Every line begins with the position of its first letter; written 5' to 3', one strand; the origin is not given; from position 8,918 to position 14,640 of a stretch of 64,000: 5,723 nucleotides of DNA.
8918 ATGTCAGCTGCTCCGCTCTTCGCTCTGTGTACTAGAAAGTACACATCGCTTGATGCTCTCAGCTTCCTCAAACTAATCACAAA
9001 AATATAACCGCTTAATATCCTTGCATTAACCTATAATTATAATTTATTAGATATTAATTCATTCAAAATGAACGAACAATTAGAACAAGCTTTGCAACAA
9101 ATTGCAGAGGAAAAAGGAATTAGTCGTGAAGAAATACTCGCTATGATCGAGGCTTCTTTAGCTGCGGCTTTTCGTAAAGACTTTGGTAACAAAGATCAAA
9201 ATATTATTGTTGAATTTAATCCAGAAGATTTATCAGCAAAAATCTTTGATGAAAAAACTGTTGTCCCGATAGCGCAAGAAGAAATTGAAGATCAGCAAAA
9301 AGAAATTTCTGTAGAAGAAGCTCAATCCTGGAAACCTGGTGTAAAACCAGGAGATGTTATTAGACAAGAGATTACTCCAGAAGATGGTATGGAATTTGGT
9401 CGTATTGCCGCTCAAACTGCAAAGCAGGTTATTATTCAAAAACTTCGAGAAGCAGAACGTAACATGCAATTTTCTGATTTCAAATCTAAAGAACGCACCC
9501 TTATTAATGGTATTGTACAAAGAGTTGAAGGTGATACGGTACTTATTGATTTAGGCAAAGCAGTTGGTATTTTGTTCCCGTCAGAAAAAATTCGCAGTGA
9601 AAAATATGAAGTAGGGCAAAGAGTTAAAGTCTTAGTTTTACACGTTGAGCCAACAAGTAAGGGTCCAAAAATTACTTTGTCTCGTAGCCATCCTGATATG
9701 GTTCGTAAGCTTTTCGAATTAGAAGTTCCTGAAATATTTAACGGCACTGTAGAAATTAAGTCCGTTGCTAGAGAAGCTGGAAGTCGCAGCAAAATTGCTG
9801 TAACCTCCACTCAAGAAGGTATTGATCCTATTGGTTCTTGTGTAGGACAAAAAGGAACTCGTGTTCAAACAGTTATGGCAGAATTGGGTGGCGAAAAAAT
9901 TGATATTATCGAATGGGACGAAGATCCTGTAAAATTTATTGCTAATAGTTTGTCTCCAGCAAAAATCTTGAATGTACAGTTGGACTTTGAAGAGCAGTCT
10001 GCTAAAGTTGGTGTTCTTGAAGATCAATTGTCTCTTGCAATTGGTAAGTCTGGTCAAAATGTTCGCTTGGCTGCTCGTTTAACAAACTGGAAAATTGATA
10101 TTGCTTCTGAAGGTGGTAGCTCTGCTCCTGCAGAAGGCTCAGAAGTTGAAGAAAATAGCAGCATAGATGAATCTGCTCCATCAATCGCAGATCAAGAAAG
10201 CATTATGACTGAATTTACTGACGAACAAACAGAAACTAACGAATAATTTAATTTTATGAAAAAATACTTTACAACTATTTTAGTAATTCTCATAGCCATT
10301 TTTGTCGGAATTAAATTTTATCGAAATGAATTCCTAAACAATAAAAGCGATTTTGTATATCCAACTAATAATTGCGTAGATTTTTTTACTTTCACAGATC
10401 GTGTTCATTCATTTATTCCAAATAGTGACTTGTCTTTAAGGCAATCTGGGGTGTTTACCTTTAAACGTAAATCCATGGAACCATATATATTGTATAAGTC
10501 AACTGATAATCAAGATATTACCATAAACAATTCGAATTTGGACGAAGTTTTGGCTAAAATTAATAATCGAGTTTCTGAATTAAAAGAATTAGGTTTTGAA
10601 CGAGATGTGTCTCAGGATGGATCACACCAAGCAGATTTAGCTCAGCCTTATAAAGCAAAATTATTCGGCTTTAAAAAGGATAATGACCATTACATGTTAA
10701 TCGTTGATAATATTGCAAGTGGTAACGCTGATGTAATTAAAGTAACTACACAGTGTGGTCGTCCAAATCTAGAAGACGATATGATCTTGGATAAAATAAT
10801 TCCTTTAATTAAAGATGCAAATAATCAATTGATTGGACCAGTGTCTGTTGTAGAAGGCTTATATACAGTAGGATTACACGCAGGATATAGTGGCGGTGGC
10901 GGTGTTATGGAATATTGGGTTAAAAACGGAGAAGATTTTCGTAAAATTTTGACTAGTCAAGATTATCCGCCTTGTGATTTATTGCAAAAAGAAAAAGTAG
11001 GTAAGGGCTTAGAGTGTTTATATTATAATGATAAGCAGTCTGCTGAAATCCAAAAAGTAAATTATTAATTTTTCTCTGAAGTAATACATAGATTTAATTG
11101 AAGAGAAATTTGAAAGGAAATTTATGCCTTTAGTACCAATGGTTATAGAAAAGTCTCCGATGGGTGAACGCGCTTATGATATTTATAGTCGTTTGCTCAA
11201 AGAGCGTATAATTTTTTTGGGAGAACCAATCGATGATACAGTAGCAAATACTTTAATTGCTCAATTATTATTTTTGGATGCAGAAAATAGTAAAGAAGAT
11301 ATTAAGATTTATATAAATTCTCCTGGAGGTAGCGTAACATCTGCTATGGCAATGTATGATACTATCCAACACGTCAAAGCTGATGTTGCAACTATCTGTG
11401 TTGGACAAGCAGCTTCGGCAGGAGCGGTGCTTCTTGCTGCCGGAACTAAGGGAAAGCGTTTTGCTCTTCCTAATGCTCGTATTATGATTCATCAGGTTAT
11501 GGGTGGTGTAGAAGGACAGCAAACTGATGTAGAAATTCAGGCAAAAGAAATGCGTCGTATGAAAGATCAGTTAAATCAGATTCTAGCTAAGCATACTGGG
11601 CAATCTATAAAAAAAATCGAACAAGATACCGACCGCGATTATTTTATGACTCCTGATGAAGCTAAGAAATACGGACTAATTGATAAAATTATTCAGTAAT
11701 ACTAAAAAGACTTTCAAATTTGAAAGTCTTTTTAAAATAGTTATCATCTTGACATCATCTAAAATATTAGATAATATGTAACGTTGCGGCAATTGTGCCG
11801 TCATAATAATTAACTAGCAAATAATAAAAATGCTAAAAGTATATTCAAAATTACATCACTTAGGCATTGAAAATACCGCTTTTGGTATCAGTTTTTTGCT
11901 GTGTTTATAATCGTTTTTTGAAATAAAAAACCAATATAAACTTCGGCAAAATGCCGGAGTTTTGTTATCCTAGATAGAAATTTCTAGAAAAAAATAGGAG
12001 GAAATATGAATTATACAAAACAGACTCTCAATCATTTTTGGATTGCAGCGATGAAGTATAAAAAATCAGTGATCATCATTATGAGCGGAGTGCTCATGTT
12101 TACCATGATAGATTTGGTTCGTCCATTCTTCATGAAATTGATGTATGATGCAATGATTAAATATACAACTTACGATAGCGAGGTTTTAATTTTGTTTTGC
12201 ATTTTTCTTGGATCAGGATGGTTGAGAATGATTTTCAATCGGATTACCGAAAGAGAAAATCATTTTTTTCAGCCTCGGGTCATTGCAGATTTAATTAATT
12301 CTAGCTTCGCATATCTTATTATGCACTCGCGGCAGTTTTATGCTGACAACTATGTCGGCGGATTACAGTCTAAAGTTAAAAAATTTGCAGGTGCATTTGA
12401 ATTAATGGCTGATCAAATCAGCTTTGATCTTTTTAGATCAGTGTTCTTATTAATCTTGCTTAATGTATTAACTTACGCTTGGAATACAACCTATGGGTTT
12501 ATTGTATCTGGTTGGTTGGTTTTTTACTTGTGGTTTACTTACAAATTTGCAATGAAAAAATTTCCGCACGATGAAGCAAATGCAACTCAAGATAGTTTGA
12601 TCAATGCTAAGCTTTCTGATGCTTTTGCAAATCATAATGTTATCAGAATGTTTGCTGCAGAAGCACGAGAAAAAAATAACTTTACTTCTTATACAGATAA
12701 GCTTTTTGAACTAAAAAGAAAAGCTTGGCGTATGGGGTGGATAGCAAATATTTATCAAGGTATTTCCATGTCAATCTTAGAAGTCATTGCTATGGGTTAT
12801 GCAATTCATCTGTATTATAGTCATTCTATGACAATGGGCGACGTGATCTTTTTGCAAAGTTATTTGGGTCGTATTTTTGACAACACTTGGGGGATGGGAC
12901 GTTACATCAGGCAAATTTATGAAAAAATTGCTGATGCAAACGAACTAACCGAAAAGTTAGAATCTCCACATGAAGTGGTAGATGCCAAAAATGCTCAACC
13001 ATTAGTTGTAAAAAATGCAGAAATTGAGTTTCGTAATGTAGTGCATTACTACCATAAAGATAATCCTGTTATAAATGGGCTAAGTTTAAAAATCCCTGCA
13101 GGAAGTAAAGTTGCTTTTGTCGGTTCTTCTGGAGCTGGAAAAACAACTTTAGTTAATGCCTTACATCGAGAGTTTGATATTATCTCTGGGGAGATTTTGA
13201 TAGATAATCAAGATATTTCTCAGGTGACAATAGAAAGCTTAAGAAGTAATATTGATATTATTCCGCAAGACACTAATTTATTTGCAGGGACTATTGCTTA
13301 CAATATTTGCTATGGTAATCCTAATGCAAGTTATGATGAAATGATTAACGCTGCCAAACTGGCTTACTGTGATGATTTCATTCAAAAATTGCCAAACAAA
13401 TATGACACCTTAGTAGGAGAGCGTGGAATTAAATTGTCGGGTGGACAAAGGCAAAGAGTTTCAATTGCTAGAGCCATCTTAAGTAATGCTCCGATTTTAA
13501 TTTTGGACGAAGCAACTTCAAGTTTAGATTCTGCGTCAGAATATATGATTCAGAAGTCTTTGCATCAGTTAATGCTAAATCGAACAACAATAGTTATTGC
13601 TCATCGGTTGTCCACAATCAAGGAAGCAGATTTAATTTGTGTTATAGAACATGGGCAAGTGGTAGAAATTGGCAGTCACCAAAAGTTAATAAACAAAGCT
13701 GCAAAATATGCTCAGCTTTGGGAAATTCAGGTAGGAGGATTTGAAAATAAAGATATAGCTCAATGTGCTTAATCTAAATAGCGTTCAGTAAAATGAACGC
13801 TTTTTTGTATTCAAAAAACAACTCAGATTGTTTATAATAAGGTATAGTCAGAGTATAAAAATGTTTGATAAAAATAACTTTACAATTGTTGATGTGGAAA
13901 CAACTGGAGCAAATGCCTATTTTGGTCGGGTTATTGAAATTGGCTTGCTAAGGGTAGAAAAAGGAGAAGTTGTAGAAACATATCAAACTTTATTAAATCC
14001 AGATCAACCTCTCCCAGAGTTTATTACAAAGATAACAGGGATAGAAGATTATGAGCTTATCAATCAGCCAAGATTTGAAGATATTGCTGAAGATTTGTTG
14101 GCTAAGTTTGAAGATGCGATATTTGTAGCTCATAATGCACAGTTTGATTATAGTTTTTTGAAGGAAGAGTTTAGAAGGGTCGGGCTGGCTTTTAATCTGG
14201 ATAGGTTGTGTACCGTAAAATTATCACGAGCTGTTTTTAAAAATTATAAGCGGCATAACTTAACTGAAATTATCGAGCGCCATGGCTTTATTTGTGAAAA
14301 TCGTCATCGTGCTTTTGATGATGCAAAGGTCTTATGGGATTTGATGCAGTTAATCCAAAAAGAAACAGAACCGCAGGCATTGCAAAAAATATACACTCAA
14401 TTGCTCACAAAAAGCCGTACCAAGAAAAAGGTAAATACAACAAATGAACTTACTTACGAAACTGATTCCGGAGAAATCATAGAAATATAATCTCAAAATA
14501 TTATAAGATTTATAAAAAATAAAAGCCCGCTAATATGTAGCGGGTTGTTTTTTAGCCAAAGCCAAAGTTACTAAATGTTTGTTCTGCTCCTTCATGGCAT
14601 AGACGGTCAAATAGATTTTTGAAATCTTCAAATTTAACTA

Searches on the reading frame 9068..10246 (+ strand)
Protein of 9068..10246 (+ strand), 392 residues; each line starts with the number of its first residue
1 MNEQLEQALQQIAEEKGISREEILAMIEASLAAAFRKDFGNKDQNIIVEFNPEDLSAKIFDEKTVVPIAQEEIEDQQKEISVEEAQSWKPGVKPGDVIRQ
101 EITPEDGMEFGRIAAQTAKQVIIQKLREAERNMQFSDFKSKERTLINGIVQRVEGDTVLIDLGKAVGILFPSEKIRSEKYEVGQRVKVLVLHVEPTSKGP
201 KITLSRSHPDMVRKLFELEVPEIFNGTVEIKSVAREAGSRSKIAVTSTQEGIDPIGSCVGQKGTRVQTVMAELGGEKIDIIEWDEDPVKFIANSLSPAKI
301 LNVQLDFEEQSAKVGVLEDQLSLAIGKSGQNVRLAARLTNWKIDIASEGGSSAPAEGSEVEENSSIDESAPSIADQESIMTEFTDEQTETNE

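Call 85: search_protein_families(library=pfam, proteins=[window:9068-10246:+], max_evalue=0.00001)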
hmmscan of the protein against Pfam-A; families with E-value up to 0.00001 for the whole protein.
window:9068-10246:+ (392 aa): 2 families
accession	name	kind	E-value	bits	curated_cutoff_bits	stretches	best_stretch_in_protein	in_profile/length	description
PF08529.16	NusA_N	-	2e-35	122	23.8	1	6-132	3-119/119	NusA N-terminal domain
PF13184.12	KH_5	-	4.5e-30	104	27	1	237-304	1-68/69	NusA-like KH domain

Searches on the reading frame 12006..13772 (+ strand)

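Call 85: search_protein_families(library=pfam, proteins=[window:12006-13772:+], max_evalue=0.00001)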
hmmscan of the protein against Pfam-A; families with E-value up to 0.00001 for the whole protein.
window:12006-13772:+ (588 aa): 4 families
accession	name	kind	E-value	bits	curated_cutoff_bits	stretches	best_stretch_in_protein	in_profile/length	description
PF00005.33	ABC_tran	-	3.6e-33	115.5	25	1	357-505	2-137/137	ABC transporter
PF00664.28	ABC_membrane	-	6.4e-11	42.9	28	1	23-288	2-268/274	ABC transporter transmembrane region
PF02463.25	SMC_N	-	8.4e-08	32.3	40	1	396-548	110-212/220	RecF/RecN/SMC N terminal domain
PF09818.15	ABC_ATPase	-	6.3e-06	25.8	23.2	0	457-540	139-217/283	P-loop domain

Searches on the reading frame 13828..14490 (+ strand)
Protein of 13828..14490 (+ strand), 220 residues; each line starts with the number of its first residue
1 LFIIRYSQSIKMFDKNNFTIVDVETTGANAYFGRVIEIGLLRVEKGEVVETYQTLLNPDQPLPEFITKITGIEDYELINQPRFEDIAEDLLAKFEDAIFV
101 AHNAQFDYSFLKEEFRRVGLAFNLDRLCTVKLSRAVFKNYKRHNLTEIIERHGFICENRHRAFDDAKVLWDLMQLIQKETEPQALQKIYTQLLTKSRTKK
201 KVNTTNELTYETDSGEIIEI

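Call 85: search_protein_families(library=pfam, proteins=[window:13828-14490:+], max_evalue=0.00001)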
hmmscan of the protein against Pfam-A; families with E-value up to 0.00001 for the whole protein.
window:13828-14490:+ (220 aa): 2 families
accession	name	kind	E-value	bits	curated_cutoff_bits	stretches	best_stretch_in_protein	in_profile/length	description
PF00929.31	RNase_T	-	1.6e-31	110.5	24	1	20-170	2-161/164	Exonuclease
PF16473.11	Rv2179c-like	-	7.2e-06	26.3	27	0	19-174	3-174/177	3'-5' exoribonuclease Rv2179c-like domain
